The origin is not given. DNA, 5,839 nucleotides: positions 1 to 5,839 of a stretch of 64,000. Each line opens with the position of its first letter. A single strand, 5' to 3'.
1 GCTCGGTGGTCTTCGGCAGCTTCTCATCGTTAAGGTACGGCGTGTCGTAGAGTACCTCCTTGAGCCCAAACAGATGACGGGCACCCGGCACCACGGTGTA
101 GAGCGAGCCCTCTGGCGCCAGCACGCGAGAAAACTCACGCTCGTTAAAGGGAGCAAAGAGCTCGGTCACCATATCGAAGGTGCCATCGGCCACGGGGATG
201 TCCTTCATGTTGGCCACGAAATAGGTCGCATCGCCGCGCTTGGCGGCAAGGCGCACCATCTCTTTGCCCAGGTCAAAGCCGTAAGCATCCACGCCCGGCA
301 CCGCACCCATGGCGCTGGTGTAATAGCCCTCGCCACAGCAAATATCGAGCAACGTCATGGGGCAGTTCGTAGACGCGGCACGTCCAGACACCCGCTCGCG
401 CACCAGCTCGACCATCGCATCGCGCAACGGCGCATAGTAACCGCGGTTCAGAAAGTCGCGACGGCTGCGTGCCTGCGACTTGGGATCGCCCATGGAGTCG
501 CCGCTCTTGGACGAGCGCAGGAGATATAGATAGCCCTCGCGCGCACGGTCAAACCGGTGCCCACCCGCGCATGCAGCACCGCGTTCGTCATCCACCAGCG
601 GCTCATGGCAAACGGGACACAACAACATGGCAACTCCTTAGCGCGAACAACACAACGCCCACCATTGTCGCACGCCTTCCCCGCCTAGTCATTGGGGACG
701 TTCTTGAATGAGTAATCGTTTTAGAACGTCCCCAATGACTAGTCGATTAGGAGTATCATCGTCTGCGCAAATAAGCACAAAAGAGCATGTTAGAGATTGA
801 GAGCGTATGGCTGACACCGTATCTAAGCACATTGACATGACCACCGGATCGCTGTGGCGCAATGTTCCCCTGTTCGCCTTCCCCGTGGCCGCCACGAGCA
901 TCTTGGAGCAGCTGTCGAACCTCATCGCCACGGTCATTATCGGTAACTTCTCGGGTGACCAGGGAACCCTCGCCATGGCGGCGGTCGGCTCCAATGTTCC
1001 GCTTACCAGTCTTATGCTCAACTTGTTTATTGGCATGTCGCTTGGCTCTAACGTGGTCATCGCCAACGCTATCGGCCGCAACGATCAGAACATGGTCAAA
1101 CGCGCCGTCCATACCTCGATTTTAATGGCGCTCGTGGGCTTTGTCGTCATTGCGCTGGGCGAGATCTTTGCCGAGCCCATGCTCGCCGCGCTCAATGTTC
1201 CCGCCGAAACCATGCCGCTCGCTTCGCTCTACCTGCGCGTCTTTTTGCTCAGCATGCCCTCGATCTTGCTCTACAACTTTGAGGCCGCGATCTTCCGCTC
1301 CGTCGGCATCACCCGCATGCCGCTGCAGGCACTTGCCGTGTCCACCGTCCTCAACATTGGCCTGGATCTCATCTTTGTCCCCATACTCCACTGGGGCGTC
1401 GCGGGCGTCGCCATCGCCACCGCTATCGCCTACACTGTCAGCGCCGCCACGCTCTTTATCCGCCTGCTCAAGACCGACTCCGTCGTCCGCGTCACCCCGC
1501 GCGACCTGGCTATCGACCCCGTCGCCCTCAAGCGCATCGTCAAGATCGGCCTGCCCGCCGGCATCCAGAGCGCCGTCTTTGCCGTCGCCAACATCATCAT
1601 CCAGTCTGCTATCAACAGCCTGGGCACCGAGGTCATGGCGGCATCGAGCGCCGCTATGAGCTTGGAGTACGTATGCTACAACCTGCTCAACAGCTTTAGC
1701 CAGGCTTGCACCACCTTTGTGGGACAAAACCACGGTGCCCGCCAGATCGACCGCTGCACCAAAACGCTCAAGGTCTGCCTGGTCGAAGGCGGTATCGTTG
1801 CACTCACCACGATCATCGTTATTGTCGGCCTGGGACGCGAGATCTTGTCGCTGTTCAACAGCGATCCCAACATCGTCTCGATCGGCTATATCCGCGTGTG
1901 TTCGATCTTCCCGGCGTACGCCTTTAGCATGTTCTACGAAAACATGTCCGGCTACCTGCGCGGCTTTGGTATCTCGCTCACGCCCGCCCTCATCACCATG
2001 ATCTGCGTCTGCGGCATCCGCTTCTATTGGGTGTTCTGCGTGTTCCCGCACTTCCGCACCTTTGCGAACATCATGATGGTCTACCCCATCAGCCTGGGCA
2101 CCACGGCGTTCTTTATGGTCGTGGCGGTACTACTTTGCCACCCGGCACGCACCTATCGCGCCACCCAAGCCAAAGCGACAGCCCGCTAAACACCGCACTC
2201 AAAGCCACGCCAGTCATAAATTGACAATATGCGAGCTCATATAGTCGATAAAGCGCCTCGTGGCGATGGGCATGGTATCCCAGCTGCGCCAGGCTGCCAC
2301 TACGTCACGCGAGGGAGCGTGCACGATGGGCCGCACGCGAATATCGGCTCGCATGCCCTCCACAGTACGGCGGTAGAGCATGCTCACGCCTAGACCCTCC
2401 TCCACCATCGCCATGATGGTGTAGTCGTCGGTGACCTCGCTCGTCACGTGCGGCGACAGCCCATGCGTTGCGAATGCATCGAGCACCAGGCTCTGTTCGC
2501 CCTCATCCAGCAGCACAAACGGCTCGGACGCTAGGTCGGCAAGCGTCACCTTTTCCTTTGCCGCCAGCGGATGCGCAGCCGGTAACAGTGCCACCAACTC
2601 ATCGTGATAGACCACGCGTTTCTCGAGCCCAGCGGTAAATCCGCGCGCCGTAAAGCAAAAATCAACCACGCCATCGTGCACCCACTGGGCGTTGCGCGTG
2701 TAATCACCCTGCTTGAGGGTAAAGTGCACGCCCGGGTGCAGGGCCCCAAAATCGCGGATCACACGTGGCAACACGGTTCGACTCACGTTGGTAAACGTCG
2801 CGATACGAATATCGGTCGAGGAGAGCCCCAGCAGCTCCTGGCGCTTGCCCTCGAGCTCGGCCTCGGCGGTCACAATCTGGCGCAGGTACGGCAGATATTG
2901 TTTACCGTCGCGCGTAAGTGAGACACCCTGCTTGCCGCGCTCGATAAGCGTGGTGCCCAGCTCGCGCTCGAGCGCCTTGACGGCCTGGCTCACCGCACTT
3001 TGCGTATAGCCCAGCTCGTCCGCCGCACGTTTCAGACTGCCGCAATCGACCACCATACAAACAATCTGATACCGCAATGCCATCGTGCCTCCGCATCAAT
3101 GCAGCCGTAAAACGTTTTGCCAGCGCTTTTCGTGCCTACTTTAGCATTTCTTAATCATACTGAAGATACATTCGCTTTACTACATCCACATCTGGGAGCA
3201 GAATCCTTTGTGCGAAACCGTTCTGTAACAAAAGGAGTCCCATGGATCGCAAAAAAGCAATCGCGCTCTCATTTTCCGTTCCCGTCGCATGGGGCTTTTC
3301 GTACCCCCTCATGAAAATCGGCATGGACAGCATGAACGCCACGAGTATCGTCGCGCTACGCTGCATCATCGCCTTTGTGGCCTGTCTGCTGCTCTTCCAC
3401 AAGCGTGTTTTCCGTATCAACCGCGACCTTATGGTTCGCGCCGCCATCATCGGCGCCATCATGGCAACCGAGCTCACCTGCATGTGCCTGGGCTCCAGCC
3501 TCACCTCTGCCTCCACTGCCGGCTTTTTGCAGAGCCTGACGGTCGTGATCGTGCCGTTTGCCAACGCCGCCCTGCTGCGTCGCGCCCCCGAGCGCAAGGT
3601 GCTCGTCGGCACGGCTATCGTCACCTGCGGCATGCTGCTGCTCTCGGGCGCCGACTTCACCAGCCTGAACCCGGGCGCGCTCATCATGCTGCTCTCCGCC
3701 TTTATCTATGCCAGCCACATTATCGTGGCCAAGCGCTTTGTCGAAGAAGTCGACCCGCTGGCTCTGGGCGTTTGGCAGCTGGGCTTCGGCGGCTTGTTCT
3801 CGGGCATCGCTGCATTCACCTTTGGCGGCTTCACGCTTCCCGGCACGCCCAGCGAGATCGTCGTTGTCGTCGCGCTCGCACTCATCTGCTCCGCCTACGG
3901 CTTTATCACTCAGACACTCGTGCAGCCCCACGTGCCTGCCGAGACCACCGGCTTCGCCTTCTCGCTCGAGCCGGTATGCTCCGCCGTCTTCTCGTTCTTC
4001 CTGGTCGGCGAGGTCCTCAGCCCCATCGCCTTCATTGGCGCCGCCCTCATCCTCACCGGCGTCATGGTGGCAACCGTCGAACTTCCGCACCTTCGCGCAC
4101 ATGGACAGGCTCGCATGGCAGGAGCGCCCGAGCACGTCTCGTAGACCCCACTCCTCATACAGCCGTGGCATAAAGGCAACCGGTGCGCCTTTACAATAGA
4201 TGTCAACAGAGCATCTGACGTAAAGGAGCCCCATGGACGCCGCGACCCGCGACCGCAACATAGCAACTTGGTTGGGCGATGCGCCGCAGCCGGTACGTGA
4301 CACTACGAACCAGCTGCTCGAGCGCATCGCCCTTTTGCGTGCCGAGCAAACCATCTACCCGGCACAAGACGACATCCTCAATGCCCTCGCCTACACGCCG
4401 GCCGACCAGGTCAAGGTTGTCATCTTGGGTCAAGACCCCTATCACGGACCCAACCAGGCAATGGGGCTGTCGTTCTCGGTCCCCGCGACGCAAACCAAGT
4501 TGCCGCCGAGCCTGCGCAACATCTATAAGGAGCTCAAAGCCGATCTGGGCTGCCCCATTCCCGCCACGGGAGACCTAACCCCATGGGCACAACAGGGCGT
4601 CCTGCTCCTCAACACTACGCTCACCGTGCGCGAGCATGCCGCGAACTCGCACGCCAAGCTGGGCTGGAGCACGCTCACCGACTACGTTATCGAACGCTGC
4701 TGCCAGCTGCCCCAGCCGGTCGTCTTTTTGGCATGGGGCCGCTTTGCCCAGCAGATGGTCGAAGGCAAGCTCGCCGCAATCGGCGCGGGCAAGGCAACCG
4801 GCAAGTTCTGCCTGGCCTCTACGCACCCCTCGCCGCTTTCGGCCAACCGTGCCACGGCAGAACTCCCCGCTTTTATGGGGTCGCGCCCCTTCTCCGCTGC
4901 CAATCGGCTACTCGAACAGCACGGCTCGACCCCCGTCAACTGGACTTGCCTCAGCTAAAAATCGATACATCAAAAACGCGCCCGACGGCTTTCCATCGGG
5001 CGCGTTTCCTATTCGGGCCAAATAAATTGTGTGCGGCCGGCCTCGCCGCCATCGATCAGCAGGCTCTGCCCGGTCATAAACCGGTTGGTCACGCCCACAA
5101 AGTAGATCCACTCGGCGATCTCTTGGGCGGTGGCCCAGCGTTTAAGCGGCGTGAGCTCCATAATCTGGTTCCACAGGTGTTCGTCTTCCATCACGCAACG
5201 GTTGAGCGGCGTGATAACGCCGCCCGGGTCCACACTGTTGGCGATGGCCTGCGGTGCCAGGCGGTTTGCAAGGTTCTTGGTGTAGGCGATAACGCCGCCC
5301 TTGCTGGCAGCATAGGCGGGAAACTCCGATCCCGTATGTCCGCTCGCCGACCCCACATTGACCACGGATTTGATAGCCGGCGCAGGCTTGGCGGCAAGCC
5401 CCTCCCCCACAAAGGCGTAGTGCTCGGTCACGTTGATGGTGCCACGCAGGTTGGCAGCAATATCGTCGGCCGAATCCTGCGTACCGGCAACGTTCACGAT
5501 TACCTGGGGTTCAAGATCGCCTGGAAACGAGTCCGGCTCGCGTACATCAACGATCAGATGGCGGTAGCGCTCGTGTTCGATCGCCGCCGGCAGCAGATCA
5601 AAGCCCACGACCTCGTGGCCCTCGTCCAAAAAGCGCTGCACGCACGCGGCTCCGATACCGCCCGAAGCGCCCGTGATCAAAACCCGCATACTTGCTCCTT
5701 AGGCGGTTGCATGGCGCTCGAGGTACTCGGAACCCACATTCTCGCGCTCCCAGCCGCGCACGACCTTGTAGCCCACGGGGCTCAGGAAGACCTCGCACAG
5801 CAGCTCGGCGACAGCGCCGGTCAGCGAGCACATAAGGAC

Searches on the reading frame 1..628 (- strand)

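Call 62: search_protein_families(library=pfam, proteins=[window:1-628:-], max_evalue=0.0001)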
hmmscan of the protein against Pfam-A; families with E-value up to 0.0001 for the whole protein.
window:1-628:- (209 aa): 5 families
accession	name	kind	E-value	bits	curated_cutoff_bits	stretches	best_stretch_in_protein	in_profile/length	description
PF21302.3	Zn_ribbon_RlmA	-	3.8e-13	49.6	27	1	3-37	2-36/44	RlmA, N-terminal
PF13649.12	Methyltransf_25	-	4.7e-11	43.7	27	1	94-174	2-97/97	Methyltransferase domain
PF08241.18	Methyltransf_11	-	3.6e-10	40.8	21.2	1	94-177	1-94/95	Methyltransferase domain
PF13489.12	Methyltransf_23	-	2.9e-06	27.5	27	1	80-155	13-86/164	Methyltransferase domain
PF13847.12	Methyltransf_31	-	8.8e-06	25.9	27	1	91-156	5-80/145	Methyltransferase domain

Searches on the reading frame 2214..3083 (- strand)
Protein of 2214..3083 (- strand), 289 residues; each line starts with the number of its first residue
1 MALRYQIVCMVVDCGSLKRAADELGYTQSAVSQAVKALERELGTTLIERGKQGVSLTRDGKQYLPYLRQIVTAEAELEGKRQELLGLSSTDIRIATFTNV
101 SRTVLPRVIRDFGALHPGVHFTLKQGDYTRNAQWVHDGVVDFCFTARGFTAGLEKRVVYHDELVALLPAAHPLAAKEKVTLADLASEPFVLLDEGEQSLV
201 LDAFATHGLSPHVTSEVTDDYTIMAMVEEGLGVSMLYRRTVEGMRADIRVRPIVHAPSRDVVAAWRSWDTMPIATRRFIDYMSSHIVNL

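Call 62: search_protein_families(library=pfam, proteins=[window:2214-3083:-], max_evalue=0.0001)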
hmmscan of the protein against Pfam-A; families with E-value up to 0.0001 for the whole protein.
window:2214-3083:- (289 aa): 2 families
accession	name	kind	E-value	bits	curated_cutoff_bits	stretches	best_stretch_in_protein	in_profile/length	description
PF03466.25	LysR_substrate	-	5.4e-41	140.7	28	1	89-283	5-205/209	LysR substrate binding domain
PF00126.33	HTH_1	-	6.7e-20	71.2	26.6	1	6-61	5-60/60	Bacterial regulatory helix-turn-helix protein, lysR family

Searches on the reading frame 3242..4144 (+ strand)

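Call 62: search_protein_families(library=pfam, proteins=[window:3242-4144:+], max_evalue=0.0001)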
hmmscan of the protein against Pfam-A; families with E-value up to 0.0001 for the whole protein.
window:3242-4144:+ (300 aa): 1 family
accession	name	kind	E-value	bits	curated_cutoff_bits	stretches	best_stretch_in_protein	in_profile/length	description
PF00892.27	EamA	-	2.6e-36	125.3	28.2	2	144-277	2-133/135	EamA-like transporter family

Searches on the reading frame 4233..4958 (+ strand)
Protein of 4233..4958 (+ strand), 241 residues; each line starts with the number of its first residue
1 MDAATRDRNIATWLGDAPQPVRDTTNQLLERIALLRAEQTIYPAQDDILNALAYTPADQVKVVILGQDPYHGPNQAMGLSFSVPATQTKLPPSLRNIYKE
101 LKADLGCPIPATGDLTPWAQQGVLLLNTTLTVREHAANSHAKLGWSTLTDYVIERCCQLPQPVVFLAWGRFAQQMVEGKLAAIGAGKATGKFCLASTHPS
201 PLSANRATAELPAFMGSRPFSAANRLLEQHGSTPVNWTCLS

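Call 62: search_protein_families(library=pfam, proteins=[window:4233-4958:+], max_evalue=0.0001)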
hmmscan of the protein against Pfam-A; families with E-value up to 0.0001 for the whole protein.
window:4233-4958:+ (241 aa): 1 family
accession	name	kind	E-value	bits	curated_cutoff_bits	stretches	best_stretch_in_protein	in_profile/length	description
PF03167.25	UDG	-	3.9e-16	59.8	24.3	1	54-216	3-129/141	Uracil DNA glycosylase superfamily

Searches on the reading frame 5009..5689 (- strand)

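Call 62: search_protein_families(library=pfam, proteins=[window:5009-5689:-], max_evalue=0.0001)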
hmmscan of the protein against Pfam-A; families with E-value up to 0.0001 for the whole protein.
window:5009-5689:- (226 aa): 3 families
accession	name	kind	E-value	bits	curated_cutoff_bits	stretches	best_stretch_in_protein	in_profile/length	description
PF13561.12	adh_short_C2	-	8.5e-23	81.6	27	1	76-215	100-234/236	Enoyl-(Acyl carrier protein) reductase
PF00106.31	adh_short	-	1.5e-17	64.2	26.6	2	77-169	105-193/195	short chain dehydrogenase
PF01370.27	Epimerase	-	2.9e-09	37.1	20.9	1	3-92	1-103/240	NAD dependent epimerase/dehydratase family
